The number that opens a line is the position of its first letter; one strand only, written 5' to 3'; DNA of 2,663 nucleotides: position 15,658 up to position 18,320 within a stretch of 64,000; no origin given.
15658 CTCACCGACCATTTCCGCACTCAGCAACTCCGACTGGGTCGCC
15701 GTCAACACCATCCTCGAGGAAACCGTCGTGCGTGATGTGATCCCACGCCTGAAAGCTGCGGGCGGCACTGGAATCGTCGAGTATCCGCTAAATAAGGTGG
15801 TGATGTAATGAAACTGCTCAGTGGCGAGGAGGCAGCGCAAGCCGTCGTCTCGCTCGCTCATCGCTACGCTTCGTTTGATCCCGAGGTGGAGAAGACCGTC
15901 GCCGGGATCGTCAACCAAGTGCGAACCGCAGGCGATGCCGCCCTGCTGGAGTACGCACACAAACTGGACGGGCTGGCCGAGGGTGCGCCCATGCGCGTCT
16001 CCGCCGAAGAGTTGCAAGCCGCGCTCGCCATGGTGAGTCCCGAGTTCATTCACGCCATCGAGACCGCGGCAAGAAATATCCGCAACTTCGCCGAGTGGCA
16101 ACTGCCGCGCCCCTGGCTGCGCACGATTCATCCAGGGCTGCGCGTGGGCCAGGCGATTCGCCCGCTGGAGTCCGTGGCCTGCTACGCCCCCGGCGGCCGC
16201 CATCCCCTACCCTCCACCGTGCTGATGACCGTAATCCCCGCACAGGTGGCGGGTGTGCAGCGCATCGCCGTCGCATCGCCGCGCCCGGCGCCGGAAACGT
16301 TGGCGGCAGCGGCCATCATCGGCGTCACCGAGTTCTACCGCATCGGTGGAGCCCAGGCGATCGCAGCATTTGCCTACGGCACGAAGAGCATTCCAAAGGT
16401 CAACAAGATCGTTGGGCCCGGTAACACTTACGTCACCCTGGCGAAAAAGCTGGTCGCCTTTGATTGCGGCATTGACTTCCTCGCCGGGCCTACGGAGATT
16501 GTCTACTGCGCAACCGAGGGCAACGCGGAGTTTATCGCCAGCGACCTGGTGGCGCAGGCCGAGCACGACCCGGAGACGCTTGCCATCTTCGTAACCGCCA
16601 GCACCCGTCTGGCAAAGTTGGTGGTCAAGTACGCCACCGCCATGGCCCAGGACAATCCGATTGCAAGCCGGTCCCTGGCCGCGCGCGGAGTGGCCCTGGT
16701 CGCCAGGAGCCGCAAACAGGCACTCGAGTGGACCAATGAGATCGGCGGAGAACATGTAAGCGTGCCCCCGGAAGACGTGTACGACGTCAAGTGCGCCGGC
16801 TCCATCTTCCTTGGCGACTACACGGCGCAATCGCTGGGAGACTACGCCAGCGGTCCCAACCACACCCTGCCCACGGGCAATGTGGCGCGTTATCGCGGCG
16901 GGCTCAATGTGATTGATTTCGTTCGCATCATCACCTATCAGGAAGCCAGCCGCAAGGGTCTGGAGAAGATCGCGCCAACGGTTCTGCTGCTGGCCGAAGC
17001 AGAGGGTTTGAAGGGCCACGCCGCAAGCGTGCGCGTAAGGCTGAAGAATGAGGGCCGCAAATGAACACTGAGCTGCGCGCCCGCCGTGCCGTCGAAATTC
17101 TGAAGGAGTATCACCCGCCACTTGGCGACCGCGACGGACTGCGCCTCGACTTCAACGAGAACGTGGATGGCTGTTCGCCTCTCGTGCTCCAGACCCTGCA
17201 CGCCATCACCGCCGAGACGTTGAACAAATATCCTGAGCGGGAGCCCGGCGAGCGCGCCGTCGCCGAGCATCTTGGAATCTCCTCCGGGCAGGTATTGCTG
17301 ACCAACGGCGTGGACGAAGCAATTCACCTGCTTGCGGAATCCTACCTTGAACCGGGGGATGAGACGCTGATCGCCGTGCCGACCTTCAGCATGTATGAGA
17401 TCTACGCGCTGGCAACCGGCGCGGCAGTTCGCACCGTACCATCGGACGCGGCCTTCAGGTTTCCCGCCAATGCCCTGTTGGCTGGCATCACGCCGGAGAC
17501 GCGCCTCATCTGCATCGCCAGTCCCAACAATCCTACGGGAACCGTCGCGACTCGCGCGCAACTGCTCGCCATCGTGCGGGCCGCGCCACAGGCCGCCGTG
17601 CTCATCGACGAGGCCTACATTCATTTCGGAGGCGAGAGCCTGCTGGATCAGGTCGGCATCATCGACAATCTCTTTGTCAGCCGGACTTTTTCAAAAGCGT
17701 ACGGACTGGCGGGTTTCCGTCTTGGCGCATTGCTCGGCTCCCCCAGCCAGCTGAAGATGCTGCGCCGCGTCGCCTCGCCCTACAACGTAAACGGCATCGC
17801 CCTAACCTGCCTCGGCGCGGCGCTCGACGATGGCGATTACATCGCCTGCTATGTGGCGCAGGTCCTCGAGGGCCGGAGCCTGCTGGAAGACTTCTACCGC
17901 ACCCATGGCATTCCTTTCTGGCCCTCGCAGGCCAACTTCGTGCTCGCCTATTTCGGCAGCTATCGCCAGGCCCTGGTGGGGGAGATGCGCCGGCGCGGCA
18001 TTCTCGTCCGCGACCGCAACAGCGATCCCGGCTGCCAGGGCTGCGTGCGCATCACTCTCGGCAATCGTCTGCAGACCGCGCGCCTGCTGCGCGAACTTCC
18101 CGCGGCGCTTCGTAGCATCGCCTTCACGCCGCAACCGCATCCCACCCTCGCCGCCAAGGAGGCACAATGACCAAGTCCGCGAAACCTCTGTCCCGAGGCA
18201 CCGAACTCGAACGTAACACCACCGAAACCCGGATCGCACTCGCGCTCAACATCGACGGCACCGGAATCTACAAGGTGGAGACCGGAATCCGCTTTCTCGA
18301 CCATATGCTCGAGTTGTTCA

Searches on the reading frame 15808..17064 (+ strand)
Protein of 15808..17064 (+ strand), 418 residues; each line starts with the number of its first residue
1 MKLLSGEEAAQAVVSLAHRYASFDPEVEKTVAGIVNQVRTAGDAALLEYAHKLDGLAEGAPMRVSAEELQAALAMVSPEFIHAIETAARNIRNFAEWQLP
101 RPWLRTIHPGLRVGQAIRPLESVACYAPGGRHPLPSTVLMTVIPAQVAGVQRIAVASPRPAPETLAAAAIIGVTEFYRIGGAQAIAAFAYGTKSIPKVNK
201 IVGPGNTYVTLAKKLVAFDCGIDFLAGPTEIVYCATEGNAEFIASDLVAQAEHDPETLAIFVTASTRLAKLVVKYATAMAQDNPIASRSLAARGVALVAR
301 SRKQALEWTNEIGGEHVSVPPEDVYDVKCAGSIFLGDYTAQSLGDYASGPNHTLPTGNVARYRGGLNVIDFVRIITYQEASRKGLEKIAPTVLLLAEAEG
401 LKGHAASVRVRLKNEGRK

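Call 10: search_protein_families(library=pfam, proteins=[window:15808-17064:+], max_evalue=0.00001)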
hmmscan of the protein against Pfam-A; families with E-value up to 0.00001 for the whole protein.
window:15808-17064:+ (418 aa): 1 family
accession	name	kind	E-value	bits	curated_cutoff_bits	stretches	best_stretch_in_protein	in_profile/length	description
PF00815.25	Histidinol_dh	-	9e-137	456.9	27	1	23-412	7-411/411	Histidinol dehydrogenase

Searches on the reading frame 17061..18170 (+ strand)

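Call 10: search_protein_families(library=pfam, proteins=[window:17061-18170:+], max_evalue=0.00001)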
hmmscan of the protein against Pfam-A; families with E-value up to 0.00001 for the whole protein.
window:17061-18170:+ (369 aa): 2 families
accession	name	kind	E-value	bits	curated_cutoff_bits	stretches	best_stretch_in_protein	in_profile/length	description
PF00155.27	Aminotran_1_2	-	1.7e-49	169.4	19.7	1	26-344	3-359/361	Aminotransferase class I and II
PF00266.25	Aminotran_5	-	6.2e-10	39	21.5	1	63-233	48-220/371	Aminotransferase class-V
